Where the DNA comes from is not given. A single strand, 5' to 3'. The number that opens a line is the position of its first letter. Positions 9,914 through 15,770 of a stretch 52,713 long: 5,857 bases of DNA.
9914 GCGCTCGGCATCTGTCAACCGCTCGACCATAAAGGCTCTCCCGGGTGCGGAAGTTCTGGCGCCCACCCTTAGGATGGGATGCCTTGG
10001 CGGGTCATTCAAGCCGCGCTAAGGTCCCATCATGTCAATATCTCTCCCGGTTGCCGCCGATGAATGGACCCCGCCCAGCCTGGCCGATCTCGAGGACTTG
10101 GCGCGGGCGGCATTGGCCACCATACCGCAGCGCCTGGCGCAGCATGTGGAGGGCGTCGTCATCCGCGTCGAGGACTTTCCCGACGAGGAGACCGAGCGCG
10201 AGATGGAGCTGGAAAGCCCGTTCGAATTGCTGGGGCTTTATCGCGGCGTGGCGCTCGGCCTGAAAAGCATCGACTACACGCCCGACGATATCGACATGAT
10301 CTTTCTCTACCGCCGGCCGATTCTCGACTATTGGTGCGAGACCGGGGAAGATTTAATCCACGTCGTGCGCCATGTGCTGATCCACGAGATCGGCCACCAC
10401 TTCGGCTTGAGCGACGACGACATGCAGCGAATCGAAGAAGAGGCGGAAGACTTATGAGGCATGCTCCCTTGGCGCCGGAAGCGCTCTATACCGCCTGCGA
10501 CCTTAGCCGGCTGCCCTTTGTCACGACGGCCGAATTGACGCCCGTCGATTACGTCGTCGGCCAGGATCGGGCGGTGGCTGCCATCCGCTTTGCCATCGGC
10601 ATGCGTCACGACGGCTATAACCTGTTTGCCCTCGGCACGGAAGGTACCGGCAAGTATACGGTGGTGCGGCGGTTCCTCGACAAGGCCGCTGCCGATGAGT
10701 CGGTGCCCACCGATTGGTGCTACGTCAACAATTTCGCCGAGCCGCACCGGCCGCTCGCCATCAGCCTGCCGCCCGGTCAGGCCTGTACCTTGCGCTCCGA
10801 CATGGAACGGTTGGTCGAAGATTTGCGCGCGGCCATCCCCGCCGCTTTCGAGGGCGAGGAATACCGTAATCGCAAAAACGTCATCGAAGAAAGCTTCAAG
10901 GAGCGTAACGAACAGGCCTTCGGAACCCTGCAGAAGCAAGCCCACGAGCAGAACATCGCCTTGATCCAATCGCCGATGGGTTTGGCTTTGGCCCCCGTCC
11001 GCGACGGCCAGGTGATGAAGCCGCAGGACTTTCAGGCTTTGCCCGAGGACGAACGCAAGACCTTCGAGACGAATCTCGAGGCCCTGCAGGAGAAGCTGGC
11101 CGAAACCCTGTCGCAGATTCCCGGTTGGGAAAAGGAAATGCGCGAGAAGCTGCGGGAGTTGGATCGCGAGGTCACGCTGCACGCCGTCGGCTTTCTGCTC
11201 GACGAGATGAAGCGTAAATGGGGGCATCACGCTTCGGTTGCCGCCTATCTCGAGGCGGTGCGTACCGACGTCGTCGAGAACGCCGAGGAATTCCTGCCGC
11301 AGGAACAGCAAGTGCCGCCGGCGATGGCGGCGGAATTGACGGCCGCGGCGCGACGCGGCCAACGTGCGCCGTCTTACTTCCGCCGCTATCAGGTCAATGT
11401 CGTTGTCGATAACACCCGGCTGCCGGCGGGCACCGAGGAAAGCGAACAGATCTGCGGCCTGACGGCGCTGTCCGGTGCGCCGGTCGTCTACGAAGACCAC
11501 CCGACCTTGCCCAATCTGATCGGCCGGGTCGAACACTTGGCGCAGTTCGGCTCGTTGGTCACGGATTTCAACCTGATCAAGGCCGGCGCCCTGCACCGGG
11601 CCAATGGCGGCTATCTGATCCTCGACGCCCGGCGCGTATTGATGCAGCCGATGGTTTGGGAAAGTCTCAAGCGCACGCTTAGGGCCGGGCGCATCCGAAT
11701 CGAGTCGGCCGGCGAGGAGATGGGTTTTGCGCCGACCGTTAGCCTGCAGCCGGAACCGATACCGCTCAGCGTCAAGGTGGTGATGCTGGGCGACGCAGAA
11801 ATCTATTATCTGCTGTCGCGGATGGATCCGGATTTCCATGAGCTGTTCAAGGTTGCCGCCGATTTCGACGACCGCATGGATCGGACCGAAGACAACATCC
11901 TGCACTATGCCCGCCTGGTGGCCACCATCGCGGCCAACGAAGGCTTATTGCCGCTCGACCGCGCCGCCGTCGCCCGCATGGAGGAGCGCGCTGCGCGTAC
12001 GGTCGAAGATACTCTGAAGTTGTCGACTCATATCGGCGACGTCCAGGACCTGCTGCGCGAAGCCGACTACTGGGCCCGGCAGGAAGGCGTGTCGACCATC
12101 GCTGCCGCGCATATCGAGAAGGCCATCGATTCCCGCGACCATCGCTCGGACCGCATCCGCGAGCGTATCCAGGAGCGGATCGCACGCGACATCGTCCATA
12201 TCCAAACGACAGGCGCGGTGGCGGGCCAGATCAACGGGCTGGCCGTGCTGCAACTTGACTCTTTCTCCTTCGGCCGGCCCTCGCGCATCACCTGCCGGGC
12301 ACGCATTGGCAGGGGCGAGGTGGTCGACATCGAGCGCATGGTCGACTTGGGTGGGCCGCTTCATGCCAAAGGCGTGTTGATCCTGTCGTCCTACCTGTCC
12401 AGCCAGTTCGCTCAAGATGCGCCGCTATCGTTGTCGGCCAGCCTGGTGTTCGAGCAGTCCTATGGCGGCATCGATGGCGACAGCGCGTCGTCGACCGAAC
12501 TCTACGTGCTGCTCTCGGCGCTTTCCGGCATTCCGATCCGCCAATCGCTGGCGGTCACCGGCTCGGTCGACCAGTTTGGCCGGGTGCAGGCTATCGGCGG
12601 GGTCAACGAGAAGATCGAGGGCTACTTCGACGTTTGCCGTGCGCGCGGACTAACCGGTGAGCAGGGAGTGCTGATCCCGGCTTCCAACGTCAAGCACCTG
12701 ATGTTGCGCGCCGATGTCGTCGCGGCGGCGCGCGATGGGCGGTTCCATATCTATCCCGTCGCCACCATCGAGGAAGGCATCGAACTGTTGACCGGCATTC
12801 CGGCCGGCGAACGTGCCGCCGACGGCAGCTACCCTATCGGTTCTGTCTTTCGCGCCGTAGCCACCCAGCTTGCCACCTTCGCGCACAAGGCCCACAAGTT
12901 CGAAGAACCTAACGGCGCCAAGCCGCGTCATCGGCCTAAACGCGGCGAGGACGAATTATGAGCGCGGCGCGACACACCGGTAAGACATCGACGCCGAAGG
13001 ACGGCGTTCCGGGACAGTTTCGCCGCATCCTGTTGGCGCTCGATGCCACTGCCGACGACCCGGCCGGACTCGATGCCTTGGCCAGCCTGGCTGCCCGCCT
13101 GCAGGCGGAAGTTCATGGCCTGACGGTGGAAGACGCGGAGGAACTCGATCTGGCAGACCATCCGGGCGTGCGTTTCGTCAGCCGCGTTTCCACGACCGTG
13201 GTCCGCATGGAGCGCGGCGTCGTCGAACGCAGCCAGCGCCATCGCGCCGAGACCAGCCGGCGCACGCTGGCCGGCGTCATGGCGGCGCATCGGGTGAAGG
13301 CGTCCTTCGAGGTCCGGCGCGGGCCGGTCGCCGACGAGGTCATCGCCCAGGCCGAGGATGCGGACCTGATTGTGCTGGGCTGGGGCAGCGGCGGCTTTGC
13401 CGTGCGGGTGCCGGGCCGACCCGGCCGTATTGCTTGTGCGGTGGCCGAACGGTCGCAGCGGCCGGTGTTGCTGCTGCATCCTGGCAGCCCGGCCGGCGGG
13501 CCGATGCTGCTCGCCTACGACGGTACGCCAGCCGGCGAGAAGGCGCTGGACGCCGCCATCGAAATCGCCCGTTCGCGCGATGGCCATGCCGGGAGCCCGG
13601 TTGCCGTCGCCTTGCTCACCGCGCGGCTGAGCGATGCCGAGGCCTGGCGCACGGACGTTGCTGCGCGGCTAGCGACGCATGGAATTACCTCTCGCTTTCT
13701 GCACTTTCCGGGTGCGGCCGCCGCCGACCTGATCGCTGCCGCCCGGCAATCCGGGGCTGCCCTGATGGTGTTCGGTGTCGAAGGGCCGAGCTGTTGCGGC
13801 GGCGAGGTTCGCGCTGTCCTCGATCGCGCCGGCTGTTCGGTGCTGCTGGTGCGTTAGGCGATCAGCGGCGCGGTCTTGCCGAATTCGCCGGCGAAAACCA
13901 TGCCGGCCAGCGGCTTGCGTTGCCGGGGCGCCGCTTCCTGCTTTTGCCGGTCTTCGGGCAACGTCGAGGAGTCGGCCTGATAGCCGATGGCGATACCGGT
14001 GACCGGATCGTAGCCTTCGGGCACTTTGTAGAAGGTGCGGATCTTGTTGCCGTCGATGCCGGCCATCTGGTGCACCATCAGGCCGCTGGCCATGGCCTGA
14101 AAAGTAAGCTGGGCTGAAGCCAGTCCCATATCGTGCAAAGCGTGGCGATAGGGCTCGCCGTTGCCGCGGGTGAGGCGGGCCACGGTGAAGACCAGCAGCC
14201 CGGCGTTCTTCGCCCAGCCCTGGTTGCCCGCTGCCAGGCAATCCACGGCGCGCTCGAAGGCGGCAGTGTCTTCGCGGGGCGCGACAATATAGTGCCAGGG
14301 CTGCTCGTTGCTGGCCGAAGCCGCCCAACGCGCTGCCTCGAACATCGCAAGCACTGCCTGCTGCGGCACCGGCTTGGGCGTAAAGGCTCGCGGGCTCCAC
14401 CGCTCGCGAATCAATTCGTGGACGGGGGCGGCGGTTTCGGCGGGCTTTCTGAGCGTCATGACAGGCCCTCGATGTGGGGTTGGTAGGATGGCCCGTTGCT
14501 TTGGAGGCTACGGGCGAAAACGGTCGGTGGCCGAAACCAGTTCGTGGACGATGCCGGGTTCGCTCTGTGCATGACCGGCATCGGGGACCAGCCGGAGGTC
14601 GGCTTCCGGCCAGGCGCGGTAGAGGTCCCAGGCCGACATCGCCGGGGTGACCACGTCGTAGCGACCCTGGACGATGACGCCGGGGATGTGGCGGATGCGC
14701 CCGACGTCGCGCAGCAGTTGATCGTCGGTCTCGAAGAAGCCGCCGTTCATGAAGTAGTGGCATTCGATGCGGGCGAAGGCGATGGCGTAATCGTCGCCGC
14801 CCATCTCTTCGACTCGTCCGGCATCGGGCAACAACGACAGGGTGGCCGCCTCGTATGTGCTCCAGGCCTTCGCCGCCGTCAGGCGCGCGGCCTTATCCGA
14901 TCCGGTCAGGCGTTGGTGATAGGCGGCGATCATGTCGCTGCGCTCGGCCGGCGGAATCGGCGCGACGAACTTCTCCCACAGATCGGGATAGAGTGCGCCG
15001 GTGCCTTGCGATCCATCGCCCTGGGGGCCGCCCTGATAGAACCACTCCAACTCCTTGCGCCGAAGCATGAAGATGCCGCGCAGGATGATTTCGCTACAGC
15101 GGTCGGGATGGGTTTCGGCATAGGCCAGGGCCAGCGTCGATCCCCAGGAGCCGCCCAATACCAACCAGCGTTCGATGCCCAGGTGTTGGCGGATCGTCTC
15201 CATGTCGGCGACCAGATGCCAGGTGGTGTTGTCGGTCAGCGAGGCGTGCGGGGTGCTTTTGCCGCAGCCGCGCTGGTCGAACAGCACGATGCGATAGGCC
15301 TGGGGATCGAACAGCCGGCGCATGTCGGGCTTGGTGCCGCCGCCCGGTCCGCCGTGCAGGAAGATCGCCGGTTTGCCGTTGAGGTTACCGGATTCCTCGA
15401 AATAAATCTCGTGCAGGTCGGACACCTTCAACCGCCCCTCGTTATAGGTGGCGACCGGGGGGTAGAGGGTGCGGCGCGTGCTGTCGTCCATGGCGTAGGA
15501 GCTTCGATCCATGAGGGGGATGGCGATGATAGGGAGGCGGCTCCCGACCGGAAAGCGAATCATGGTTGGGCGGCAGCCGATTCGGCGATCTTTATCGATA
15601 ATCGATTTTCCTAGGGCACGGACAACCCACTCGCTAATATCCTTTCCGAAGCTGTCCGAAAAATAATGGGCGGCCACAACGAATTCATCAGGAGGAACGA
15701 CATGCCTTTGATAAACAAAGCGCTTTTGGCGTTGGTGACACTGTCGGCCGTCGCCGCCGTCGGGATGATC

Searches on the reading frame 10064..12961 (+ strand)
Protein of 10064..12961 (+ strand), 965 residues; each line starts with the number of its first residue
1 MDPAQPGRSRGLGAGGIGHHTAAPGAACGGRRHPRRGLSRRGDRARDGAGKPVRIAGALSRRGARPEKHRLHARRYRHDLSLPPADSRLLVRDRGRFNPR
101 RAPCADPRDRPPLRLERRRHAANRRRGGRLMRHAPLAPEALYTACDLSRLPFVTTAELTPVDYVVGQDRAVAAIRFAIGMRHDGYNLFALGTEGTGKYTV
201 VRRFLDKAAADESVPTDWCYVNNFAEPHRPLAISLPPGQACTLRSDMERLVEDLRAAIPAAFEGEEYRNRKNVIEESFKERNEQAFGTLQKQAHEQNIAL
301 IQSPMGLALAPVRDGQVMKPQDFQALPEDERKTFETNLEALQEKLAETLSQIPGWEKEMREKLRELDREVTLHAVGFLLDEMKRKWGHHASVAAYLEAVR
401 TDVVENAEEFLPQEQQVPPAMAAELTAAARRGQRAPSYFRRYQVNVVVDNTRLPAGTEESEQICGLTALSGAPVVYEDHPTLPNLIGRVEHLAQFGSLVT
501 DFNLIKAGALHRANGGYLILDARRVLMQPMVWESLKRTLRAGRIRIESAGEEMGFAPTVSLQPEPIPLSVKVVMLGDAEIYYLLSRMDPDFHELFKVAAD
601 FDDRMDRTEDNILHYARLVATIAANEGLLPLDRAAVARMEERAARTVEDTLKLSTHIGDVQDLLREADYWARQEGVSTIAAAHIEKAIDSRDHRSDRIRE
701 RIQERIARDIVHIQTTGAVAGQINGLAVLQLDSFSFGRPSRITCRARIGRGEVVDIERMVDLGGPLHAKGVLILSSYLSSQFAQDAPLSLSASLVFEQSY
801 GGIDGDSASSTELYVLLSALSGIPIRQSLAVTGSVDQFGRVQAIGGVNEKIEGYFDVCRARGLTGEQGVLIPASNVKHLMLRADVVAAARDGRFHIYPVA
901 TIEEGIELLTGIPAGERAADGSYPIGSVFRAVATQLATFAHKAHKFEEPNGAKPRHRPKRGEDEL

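Call 5: search_protein_families(library=pfam, proteins=[window:10064-12961:+])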
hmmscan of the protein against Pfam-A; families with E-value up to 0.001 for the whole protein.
window:10064-12961:+ (965 aa): 4 families
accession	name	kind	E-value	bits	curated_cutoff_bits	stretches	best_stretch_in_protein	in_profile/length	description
PF13654.12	AAA_32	-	3.5e-56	189.3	21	1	471-602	2-133/133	LonB-like, AAA domain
PF20436.4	LonB_AAA-LID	-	2e-21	76.3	22.4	1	630-694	1-65/65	Archaeal LonB, AAA+ ATPase LID domain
PF20437.3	LonC_helical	-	5.5e-17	61.9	24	1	217-250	1-34/34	Lon-like LonC helical domain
PF05362.19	Lon_C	-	4.3e-08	33.4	21.1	1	804-904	108-197/205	Lon protease (S16) C-terminal proteolytic domain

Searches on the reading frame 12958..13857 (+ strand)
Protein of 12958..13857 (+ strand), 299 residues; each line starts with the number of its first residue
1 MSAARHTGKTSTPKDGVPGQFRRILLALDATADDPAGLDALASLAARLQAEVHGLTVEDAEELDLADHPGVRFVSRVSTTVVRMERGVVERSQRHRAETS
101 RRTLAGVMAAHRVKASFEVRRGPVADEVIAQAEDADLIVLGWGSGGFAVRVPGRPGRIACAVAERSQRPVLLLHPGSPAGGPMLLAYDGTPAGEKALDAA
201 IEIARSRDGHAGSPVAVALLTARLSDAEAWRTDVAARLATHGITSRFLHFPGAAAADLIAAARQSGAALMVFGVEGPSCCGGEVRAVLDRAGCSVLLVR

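Call 5: search_protein_families(library=pfam, proteins=[window:12958-13857:+])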
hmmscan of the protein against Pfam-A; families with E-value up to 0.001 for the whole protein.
window:12958-13857:+ (299 aa): 1 family
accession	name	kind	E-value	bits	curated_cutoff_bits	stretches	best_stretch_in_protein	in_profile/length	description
PF00582.32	Usp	-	4.7e-13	50.3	24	2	21-173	2-140/141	Universal stress protein family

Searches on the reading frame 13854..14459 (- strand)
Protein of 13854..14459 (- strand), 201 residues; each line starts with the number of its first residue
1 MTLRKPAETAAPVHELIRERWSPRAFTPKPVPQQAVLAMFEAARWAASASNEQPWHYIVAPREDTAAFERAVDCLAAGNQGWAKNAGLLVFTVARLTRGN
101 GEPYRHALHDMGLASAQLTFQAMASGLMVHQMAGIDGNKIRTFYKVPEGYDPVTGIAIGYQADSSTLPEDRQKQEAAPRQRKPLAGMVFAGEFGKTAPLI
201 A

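Call 5: search_protein_families(library=pfam, proteins=[window:13854-14459:-])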
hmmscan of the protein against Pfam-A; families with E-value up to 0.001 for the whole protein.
window:13854-14459:- (201 aa): 2 families
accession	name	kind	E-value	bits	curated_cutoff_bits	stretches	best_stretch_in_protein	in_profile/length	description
PF00881.29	Nitroreductase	-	6.6e-19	69.1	23.5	1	17-160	1-167/167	Nitroreductase family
PF14512.11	TM1586_NiRdase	-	1.2e-06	28.7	27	0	102-185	75-146/215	Putative TM nitroreductase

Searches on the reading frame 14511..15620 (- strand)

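Call 9: search_protein_families(library=pfam, proteins=[window:14511-15620:-])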
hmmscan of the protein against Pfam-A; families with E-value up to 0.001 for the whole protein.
window:14511-15620:- (370 aa): 3 families
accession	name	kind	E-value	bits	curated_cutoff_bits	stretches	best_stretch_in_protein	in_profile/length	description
PF00561.26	Abhydrolase_1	-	2.3e-34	119.6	25.8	1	86-351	4-239/245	alpha/beta hydrolase fold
PF12697.13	Abhydrolase_6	-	3.2e-11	44.7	26.3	1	86-351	2-205/217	Alpha/beta hydrolase family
PF12146.15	Hydrolase_4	-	1e-10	41.8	27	1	107-183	30-109/239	Serine aminopeptidase, S33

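Call 30: search_protein_families(library=ncbifam, proteins=[window:14511-15491:-], max_evalue=0.00001)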
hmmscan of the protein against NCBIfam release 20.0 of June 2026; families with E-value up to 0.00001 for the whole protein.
window:14511-15491:- (327 aa): 13 families
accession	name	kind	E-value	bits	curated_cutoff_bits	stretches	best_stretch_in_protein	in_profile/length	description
TIGR01249.1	pro_imino_pep_1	equivalog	1.4e-131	438.2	259.75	1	15-325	3-306/307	prolyl aminopeptidase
TIGR01250.1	pro_imino_pep_2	subfamily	3e-18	66.4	167.65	1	19-138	5-127/288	proline iminopeptidase-family hydrolase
NF045945.1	ProImpepLactob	equivalog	5.4e-15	55.6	400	1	34-137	20-128/293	proline iminopeptidase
NF045632.1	hydroxlase_HsaD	equivalog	1e-14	54.2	400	1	24-139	20-136/290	4,5:9,10-diseco-3-hydroxy-5,9,17-trioxoandrosta-1(10),2-diene-4-oate hydrolase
NF045948.1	ProImpepThrmp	equivalog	2.3e-14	53.5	500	1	17-137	3-125/291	proline iminopeptidase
TIGR03611.1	RutD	equivalog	6e-14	52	238.5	1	39-137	12-110/258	pyrimidine utilization protein D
NF051488.1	bifunc_PcaDC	exception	1.7e-11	43.9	390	1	64-211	37-181/375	bifunctional 3-oxoadipate enol-lactonase/4-carboxymuconolactone decarboxylase PcaDC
TIGR02427.1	protocat_pcaD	equivalog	1.2e-10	41.2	255.85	1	63-137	37-109/251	3-oxoadipate enol-lactonase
NF050089.1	i_nPHAscl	equivalog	9e-08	31.5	300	1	63-137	42-114/288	intracellular short-chain-length polyhydroxyalkanoate depolymerase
TIGR03343.1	biphenyl_bphD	equivalog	1.9e-07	30.6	462.15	1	28-139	21-133/282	2-hydroxy-6-oxo-6-phenylhexa-2,4-dienoate hydrolase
TIGR03695.1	menH_SHCHC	equivalog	7e-07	28.9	208.55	1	41-139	4-103/252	2-succinyl-6-hydroxy-2,4-cyclohexadiene-1-carboxylate synthase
NF002043.0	PRK00870.1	subfamily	3.1e-06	26.8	265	1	16-138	23-146/302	haloalkane dehalogenase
NF011457.0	PRK14875.1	equivalog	4e-06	26.1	307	0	26-135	119-226/372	acetoin dehydrogenase dihydrolipoyllysine-residue acetyltransferase subunit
